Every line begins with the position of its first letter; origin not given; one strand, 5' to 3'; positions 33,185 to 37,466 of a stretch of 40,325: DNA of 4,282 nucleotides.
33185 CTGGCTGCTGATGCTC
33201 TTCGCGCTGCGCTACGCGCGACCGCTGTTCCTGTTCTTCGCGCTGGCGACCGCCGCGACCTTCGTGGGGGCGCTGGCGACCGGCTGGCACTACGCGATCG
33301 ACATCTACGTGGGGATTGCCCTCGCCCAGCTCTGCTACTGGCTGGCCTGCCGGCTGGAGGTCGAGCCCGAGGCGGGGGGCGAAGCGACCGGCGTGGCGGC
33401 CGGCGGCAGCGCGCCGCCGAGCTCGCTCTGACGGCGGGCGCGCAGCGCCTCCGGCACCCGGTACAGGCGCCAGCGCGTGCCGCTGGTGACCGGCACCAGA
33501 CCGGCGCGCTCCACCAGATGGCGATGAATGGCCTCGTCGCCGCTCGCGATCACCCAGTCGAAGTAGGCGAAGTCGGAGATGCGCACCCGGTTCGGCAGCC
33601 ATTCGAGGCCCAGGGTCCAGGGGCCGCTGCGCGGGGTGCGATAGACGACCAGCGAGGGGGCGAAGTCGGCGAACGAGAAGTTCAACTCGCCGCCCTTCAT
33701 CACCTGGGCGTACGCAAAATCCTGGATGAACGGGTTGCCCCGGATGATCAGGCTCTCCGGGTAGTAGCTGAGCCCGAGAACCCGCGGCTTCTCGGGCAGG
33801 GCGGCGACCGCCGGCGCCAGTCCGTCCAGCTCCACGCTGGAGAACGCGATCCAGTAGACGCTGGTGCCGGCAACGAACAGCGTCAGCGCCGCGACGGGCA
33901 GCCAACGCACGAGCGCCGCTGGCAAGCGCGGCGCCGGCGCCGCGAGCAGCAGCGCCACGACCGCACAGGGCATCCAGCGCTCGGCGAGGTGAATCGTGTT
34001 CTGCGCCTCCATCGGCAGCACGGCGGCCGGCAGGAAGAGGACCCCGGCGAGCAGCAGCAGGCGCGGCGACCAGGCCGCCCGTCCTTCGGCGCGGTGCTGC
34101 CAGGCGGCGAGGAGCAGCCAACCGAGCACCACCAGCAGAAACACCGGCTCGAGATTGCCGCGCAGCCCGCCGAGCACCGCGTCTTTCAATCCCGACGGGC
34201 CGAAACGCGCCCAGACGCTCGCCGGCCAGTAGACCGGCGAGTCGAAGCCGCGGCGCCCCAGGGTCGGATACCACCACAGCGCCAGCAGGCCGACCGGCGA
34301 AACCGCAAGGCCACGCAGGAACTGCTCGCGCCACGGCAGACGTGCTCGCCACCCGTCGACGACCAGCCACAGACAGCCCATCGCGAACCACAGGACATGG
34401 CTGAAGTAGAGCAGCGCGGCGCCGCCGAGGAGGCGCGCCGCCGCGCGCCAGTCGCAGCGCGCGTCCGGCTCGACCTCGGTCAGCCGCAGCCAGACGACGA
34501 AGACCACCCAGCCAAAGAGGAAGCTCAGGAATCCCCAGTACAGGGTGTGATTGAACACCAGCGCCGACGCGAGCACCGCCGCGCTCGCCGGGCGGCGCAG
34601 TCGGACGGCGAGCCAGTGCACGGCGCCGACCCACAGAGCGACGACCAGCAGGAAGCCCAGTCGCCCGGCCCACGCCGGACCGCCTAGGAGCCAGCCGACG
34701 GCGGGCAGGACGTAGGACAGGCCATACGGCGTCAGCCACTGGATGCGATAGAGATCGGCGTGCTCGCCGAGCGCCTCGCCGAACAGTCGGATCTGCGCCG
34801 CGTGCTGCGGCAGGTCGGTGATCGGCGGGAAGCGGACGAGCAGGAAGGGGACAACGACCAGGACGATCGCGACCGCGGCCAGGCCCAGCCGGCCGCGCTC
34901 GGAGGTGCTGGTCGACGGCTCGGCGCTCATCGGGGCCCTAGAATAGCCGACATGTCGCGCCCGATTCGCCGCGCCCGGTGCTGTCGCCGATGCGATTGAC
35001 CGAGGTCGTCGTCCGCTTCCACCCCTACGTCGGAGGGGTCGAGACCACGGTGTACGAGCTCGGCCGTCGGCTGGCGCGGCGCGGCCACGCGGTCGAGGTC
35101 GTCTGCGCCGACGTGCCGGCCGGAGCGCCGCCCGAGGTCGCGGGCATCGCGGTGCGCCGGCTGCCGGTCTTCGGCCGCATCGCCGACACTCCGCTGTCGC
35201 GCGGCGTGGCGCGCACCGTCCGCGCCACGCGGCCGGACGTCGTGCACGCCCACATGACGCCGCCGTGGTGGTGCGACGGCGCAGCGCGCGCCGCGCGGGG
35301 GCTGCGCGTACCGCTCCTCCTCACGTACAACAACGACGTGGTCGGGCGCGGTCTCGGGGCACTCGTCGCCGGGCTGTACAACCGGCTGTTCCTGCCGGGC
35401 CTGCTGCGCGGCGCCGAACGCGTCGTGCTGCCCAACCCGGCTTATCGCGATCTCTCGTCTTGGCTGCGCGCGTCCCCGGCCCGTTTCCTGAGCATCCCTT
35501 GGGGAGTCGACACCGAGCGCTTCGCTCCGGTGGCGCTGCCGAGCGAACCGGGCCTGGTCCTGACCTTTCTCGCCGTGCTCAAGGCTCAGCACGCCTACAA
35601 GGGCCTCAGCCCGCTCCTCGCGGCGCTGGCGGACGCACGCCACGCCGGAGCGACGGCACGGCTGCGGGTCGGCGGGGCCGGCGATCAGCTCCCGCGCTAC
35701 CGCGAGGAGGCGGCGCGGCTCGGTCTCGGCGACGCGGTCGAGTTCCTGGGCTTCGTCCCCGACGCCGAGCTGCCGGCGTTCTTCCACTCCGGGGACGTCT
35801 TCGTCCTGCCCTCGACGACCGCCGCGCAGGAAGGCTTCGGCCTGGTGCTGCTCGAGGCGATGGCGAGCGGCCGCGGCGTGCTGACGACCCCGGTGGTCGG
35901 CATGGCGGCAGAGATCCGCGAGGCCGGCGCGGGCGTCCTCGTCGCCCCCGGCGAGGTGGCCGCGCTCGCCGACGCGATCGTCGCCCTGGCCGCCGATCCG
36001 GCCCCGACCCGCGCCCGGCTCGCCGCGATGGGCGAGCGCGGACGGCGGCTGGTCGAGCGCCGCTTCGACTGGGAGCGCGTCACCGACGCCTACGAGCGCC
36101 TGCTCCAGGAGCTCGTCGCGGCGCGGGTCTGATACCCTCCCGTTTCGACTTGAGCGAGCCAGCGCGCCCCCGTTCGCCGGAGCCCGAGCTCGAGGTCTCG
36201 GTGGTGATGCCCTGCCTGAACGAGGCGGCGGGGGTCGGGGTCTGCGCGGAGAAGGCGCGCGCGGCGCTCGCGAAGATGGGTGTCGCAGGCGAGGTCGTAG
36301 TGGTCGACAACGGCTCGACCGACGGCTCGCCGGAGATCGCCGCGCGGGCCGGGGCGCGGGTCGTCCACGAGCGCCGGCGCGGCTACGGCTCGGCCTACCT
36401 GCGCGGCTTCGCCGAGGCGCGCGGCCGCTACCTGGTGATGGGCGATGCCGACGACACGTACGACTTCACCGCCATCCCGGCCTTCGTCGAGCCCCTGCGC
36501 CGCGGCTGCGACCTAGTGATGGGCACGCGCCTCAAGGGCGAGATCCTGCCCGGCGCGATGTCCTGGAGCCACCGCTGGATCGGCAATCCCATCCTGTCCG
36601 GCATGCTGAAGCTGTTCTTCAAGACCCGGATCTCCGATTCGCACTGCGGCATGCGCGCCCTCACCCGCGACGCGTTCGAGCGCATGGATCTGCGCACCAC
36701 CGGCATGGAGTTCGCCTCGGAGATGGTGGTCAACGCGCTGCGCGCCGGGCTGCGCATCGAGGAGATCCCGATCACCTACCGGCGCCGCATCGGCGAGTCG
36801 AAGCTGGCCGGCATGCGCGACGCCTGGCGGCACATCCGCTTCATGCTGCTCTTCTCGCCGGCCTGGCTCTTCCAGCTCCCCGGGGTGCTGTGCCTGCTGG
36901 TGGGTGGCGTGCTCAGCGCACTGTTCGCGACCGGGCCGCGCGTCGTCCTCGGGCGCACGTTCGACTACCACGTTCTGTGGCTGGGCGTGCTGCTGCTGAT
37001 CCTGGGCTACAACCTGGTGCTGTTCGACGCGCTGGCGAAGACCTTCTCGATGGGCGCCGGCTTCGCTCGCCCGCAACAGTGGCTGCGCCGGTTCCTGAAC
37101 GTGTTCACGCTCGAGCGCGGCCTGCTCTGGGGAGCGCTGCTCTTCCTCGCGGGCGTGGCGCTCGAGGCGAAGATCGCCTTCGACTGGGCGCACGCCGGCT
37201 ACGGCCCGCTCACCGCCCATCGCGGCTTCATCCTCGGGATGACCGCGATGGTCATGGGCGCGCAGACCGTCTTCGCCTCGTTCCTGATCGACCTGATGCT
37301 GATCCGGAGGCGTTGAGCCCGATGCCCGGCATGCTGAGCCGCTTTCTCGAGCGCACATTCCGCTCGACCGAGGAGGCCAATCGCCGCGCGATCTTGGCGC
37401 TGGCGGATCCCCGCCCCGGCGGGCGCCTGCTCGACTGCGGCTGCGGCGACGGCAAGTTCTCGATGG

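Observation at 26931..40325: A 13.4 kb envelope-glycosylation locus combines a YfhO/GT2 periplasmic glycosylation system with a mycobacterial-type polyprenyl-phosphoribose branch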

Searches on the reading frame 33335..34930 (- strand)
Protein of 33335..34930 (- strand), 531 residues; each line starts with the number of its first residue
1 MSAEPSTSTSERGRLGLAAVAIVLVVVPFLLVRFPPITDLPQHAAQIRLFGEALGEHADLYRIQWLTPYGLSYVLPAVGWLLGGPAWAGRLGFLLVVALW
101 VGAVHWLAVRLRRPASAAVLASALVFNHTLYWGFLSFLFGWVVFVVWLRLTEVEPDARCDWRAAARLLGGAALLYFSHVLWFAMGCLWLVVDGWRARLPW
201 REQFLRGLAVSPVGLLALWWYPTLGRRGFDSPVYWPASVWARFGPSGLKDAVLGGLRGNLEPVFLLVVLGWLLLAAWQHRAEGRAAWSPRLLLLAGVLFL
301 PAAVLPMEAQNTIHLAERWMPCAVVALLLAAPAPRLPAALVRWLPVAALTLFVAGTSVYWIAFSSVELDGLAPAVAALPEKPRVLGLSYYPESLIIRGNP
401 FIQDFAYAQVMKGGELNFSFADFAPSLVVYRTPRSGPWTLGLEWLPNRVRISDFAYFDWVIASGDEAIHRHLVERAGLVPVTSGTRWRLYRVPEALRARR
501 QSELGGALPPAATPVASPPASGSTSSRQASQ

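Call 6: search_protein_families(library=pfam, proteins=[window:33335-34930:-], max_evalue=0.01)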
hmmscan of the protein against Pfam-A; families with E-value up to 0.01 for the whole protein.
window:33335-34930:- (531 aa): 0 families

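Call 7: search_protein_families(library=ncbifam, proteins=[window:33335-34930:-], max_evalue=0.01)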
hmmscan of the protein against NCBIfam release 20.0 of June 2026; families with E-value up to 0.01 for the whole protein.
window:33335-34930:- (531 aa): 0 families

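Call 17: find_homologous_proteins(query=window:33335-34930:-, max_evalue=0.001)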
Query window:33335-34930:- (531 aa): 369 proteins with E <= 0.001 among 8000 candidates; the best 120 are listed.
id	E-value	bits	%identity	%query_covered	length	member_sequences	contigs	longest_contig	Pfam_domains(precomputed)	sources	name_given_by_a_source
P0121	0.0e+0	1182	100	100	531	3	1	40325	-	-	-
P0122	1.5e-265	901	83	93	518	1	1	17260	-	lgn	-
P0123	4.5e-171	589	58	93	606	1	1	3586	PF07995.18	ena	-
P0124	1.2e-167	577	58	92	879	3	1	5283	PF07995.18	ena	-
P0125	3.0e-150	520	55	87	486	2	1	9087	-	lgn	-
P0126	2.7e-148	513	54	89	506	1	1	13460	-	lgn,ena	-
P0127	3.4e-147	510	53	92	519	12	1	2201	-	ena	-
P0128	1.4e-145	505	52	96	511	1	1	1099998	-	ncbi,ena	-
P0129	1.5e-142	494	53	89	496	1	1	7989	-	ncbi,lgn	-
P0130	1.1e-141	492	52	91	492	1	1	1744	-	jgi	jgi:hypothetical protein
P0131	2.8e-141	490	53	93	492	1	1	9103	-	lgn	-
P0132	2.3e-136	474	51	91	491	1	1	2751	-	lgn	-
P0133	8.6e-134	466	51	90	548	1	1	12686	-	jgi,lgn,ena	-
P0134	1.9e-133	464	49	91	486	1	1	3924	-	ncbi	ncbi:MAG: hypothetical protein AB1715_07340 [Acidobacteriota bacterium]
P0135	2.7e-133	464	49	88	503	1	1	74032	-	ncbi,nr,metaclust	ncbi:MAG: hypothetical protein A2W03_11600 [Candidatus Aminicenantes bacterium RBG_16_63_16]|nr:MAG:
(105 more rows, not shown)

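Call 34: predict_structure(alignment_id=A2)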
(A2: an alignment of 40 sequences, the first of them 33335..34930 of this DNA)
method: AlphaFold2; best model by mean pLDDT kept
length: 531 residues; sequences in the alignment: 40
mean_pLDDT: 90.3   pTM: 0.90
mean pLDDT of the five models: 90.3, 88.4, 87.5, 86.9, 79.9
residues with pLDDT >= 90: 406; 70-90: 82; 50-70: 19; < 50: 24
segments of 3 or more residues with pLDDT < 50: 1-3, 513-531
pLDDT, mean of each block of 10 residues (from residue 1): 54 96 98 92 94 93 93 96 95 98 98 97 96 94 97 84 97 96 97 94 97 96 86 83 92 89 97 97 94 97 80 77 98 96 98 97 95 97 95 80 86 91 92 89 91 96 97 97 97 94 73 46 42 35
secondary structure, 60 per line:
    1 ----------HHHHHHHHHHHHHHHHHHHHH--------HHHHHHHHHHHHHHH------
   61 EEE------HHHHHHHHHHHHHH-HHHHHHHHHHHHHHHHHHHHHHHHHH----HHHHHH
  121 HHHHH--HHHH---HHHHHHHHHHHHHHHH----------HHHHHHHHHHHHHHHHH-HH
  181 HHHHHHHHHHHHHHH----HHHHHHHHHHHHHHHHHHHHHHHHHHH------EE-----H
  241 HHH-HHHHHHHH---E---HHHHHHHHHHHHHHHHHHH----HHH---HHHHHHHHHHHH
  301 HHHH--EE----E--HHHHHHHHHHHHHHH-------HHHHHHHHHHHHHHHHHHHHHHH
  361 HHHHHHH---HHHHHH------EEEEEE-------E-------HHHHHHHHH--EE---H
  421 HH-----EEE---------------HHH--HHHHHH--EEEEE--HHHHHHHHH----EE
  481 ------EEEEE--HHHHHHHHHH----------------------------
elements in order: H11-31 H40-54 E61-63 H70-83 H85-110 H115-125 H128-131 H135-150 H161-177 H179-195 H200-226 H240-243 H245-252 H260-278 H289-304 H316-330 H338-367 H371-376 E383-388 H404-412 E428-430 H451-456 E459-463 H466-474 E487-491 H494-503

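Call 38: fold_search(model_id=the predicted structure, library=pdb)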
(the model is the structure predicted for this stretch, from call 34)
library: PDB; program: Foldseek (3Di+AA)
matches with E <= 10: 187; with E <= 0.001: 2
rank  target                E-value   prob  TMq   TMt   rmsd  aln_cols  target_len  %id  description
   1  5ezm                  5.9e-05  1.00  0.45  0.44  13.4       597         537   14  Crystal Structure of ArnT from Cupriavidus metallidurans in the apo state (released 2016-02-17)
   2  5f15                  8.4e-05  1.00  0.46  0.45  13.4       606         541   13  Crystal Structure of ArnT from Cupriavidus metallidurans bound to Undecaprenyl phosphate (released 2016-02-17)
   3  9dlh                  7.0e-02  0.99  0.41  0.37   7.2       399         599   15  donor substrate analog-bound AftB (released 2025-06-25)
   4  7tpg_B                1.8e-01  0.18  0.14  0.17  20.0       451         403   11  Single-Particle Cryo-EM Structure of the WaaL O-antigen ligase in its ligand bound state (released 2022-04-06)
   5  8wjq                  2.2e-01  0.09  0.12  0.12  25.4       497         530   14  Cryo-EM structure of URAT1(R477S)-Urate complex (released 2024-08-28)
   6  9b1k                  4.1e-01  0.08  0.12  0.12  23.2       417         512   13  Urate bound human URAT1 in the occluded state (released 2024-09-18)
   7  6p25_B                5.4e-01  0.91  0.28  0.22   5.3       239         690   14  Structure of S. cerevisiae protein O-mannosyltransferase Pmt1-Pmt2 complex bound to the sugar donor and a peptide acce (released 2019-07-10)
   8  7nkz_B                5.4e-01  0.09  0.12  0.18  22.2       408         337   15  Cryo-EM structure of the cytochrome bd oxidase from M. tuberculosis at 2.5 A resolution (released 2021-09-22)
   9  4ja3_A                5.7e-01  0.08  0.10  0.12  23.0       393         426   12  Partially occluded inward open conformation of the xylose transporter XylE from E. coli (released 2013-05-01)
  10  9irx                  6.2e-01  0.09  0.14  0.15  21.4       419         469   13  Structure of human URAT1 bound with benzbromarone (released 2025-01-15)
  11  9e61_A                6.5e-01  0.75  0.26  0.20   6.3       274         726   14  Cryo-EM structure of Saccharomyces cerevisiae Pmt4 apo form (released 2025-10-15)
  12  9e6i_B                6.5e-01  0.75  0.26  0.20   6.3       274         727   14  Cryo-EM structure of Saccharomyces cerevisiae Pmt4-Ccw5 complex (released 2025-10-15)
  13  9e61_B                6.5e-01  0.75  0.26  0.20   6.3       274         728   14  Cryo-EM structure of Saccharomyces cerevisiae Pmt4 apo form (released 2025-10-15)
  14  7zdb_D                6.7e-01  0.03  0.10  0.09  30.1       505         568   12  IF(heme/bound) conformation of CydDC in ADP+Pi(CydC)/ATP(CydD) bound state (Dataset-2) (released 2023-04-19)
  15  5y78_A                8.4e-01  0.05  0.10  0.13  21.5       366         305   12  Crystal structure of the triose-phosphate/phosphate translocator in complex with inorganic phosphate (released 2017-10-04)
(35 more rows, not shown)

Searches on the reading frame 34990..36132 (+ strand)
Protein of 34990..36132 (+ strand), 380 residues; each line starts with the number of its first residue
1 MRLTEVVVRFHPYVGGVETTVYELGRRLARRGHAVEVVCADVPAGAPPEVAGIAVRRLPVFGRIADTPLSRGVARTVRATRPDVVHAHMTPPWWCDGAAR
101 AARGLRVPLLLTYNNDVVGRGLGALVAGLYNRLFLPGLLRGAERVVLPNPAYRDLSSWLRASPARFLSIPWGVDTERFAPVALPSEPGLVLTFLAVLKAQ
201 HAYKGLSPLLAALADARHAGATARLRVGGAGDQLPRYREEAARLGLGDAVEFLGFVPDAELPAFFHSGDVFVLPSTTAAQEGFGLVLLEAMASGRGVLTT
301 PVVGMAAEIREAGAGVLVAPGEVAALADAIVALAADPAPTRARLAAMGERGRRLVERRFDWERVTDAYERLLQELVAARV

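Call 6: search_protein_families(library=pfam, proteins=[window:34990-36132:+], max_evalue=0.01)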
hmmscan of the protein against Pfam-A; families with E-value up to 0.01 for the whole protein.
window:34990-36132:+ (380 aa): 7 families
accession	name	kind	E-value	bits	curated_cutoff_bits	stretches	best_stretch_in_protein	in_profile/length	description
PF13692.12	Glyco_trans_1_4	-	2.6e-29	102.8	27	1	191-336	4-142/142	Glycosyl transferases group 1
PF00534.26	Glycos_transf_1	-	3.9e-29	101.8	26.4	1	201-346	25-167/172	Glycosyl transferases group 1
PF13439.12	Glyco_transf_4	-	1.3e-24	87.5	28.5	1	14-177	1-170/170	Glycosyltransferase Family 4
PF13579.12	Glyco_trans_4_4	-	1e-21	78.4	29.7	1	15-170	1-156/158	Glycosyl transferase 4-like domain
PF13524.12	Glyco_trans_1_2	-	1.3e-07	32.1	25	1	211-367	7-141/144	Glycosyl transferase-like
PF20706.3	GT4-conflict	-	1.3e-07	31.5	26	1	188-365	195-382/385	Family 4 Glycosyltransferase in conflict systems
PF13477.12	Glyco_trans_4_2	-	0.00017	22.2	23.4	1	23-112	15-105/139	Glycosyl transferase 4-like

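Call 7: search_protein_families(library=ncbifam, proteins=[window:34990-36132:+], max_evalue=0.01)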
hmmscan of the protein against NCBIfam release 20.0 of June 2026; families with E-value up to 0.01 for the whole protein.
window:34990-36132:+ (380 aa): 31 families (the best 25 are shown)
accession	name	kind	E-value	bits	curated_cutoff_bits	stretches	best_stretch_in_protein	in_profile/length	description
TIGR03088.1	stp2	hypoth_equivalog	2.3e-26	92.7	409.05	1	154-375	146-373/374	TIGR03088 family PEP-CTERM/XrtA system glycosyltransferase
TIGR04063.1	stp3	hypoth_equivalog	6.4e-25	87.9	442.05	1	69-376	80-396/397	TIGR04063 family PEP-CTERM/XrtA system glycosyltransferase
NF041876.1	EPS_EpsE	equivalog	1.4e-24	87.1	400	1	161-364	183-385/389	exopolysaccharide biosynthesis GT4 family glycosyltransferase EpsE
TIGR03999.1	thiol_BshA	equivalog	1.1e-21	77.2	273.7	2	221-376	228-374/375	N-acetyl-alpha-D-glucosaminyl L-malate synthase BshA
TIGR03449.1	mycothiol_MshA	equivalog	1.3e-18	67.1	462.5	1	153-374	177-402/406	D-inositol-3-phosphate glycosyltransferase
NF053787.1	GlcN_PG_synth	equivalog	1.3e-18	67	480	1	255-372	249-356/361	N-acetylglucosaminyl phosphatidylglycerol synthase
TIGR04005.1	wcaL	equivalog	5.7e-17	61.7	537.6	1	171-374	204-405/406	colanic acid biosynthesis glycosyltransferase WcaL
TIGR04047.1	MSMEG_0565_glyc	hypoth_equivalog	6.8e-17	61.6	259.85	1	208-365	210-364/373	MSMEG_0565 family glycosyltransferase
NF038229.1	Glyco4_Geo_Pelo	equivalog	8.8e-15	54.5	400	1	72-376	46-337/338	GPMC system family 4 glycosyltransferase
NF038295.1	EPS_HpsP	equivalog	1.1e-12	47.7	550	1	201-367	217-379/388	hormogonium polysaccharide biosynthesis glycosyltransferase HpsP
NF007640.0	PRK10307.1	subfamily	2.2e-12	46.6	276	1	223-376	260-408/411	WcaI family glycosyltransferase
TIGR02149.1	glgA_Coryne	subfamily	8.5e-11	41.6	302.4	1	256-374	272-389/391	glycogen synthase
NF012028.0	PRK15484.1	subfamily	2.2e-10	40.2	618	1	240-374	251-377/380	lipopolysaccharide N-acetylglucosaminyltransferase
NF041879.1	EPS_EpsH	equivalog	2.4e-10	39.7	800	1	173-368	220-413/431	exopolysaccharide biosynthesis glycosyltransferase EpsH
NF046085.1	XrtY_assoc_Gly1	equivalog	9.5e-10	37.9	400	1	202-376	220-385/387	XrtY-associated glycosyltransferase XYAG1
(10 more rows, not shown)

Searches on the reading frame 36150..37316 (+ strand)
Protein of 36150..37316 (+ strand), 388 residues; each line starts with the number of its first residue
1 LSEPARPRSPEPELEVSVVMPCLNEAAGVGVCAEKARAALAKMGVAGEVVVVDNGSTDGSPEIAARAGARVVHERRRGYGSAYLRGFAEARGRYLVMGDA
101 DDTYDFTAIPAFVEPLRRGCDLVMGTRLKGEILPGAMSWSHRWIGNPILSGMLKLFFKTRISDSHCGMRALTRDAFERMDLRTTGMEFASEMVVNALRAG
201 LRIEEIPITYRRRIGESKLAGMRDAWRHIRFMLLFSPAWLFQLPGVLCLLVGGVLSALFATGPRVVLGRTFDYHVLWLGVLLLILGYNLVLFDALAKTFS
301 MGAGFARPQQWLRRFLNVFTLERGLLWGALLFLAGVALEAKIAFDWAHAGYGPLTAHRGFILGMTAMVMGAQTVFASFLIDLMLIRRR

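Call 6: search_protein_families(library=pfam, proteins=[window:36150-37316:+], max_evalue=0.01)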
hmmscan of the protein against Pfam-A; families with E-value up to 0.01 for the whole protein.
window:36150-37316:+ (388 aa): 1 family
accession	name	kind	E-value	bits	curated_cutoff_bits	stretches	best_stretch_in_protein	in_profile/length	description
PF00535.33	Glycos_transf_2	-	5.3e-26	92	23.3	1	17-178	1-166/168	Glycosyl transferase family 2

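Call 7: search_protein_families(library=ncbifam, proteins=[window:36150-37316:+], max_evalue=0.01)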
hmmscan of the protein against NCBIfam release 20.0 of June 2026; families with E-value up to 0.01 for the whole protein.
window:36150-37316:+ (388 aa): 14 families
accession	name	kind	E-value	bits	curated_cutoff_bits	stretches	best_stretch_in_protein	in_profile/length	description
TIGR04182.1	glyco_TIGR04182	equivalog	1.8e-44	152.3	325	1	15-296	1-279/293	S-layer glycoprotein N-glycosyltransferase AglJ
NF041391.1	DPhHxTase_Halo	equivalog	9.4e-30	103.2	375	1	45-222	23-195/213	dolichyl-phosphate hexose transferase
NF058614.1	PPMAGASynPpgS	equivalog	5.7e-18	65.2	370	1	16-209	2-195/226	polyprenyl-phospho-N-acetylgalactosaminyl synthase PpgS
NF010496.0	PRK13915.1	equivalog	3.7e-13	49.2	262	1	14-116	31-142/307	glucosyl-3-phosphoglycerate synthase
NF007986.1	PRK10714.1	equivalog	1.9e-12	46.8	529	1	15-290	7-284/316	undecaprenyl-phosphate 4-deoxy-4-formamido-L-arabinose transferase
TIGR04283.1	glyco_like_mftF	equivalog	5.4e-10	39.2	182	1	16-101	1-82/221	TIGR04283 family arsenosugar biosynthesis glycosyltransferase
NF007482.0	PRK10073.1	equivalog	7.8e-08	31.7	423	1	15-104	7-98/334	glycosyltransferase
TIGR03965.1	mycofact_glyco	equivalog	2.4e-07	30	280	1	7-101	67-164/467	mycofactocin biosynthesis glycosyltransferase MftF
TIGR03937.1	PgaC_IcaA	equivalog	6.2e-06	25.4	422.3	1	15-118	46-152/407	poly-beta-1,6-N-acetyl-D-glucosamine synthase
NF041875.1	EPS_EpsD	equivalog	9.8e-06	25.2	370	1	16-103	1-91/325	exopolysaccharide biosynthesis glycosyltransferase EpsD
NF047588.1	GlcsyltransPgfSStrep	equivalog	0.00011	21.5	500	1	15-129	2-123/308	glycosyltransferase PgfS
NF045692.1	OglycostaseCruG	equivalog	0.00089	18.3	600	1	4-66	29-90/386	2'-O-glycosyltransferase CruG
TIGR04009.1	wcaE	equivalog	0.0012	18.2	369.2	1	17-122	4-112/248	colanic acid biosynthesis glycosyltransferase WcaE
NF038302.1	EPS_HpsE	equivalog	0.0031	16.5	300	1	15-102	2-97/307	hormogonium polysaccharide biosynthesis glycosyltransferase HpsE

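Call 51: search_solved_structures(query=window:36150-37316:+, max_evalue=0.001)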
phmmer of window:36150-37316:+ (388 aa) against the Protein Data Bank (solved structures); distinct sequences matched with E-value up to 0.001: 15.
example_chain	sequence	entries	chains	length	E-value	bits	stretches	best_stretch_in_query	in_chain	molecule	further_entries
5mlz_A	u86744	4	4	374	1.6e-17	67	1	14-233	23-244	Dolichol monophosphate mannose synthase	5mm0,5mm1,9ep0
9bhc_C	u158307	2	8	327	6.1e-11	45.3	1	12-274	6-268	Undecaprenyl-phosphate 4-deoxy-4-formamido-L-arabinose transferase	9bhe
8vxh_A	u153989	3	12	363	8.1e-11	44.9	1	12-274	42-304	Undecaprenyl-phosphate 4-deoxy-4-formamido-L-arabinose transferase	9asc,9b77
9hwj_A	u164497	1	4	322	1.2e-09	41.1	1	12-272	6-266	Undecaprenyl-phosphate 4-deoxy-4-formamido-L-arabinose transferase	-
9omm_A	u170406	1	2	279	1.4e-09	40.8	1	12-128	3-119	Glycosyltransferase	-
9omh_A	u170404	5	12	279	1.4e-09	40.8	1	12-128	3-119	Glycosyltransferase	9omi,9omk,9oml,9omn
9omj_A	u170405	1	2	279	8e-09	38.4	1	12-128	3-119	Glycosyltransferase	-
7pdo_A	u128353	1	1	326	3.2e-06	29.8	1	15-125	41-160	Glucosyl-3-phosphoglycerate synthase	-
7p5l_A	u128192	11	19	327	3.3e-06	29.8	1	15-125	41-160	Glucosyl-3-phosphoglycerate synthase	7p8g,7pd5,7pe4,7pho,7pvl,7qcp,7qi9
3f1y_A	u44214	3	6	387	8.9e-06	28.3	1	8-100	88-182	Mannosyl-3-phosphoglycerate synthase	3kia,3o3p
3ckj_A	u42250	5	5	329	1.5e-05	27.5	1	15-119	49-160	Putative uncharacterized protein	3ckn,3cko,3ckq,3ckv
3bcv_A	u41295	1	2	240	0.00017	24.1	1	15-124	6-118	Putative glycosyltransferase protein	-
4y6n_A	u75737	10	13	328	0.00017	24.1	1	15-119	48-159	Glucosyl-3-phosphoglycerate synthase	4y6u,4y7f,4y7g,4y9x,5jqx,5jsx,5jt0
3e25_A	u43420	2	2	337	0.00019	24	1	15-119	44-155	Putative uncharacterized protein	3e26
4ddz_A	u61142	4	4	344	0.00019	24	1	15-119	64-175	GLUCOSYL-3-PHOSPHOGLYCERATE SYNTHASE (GpgS) | Glucosyl-3-phosphoglycerate synthase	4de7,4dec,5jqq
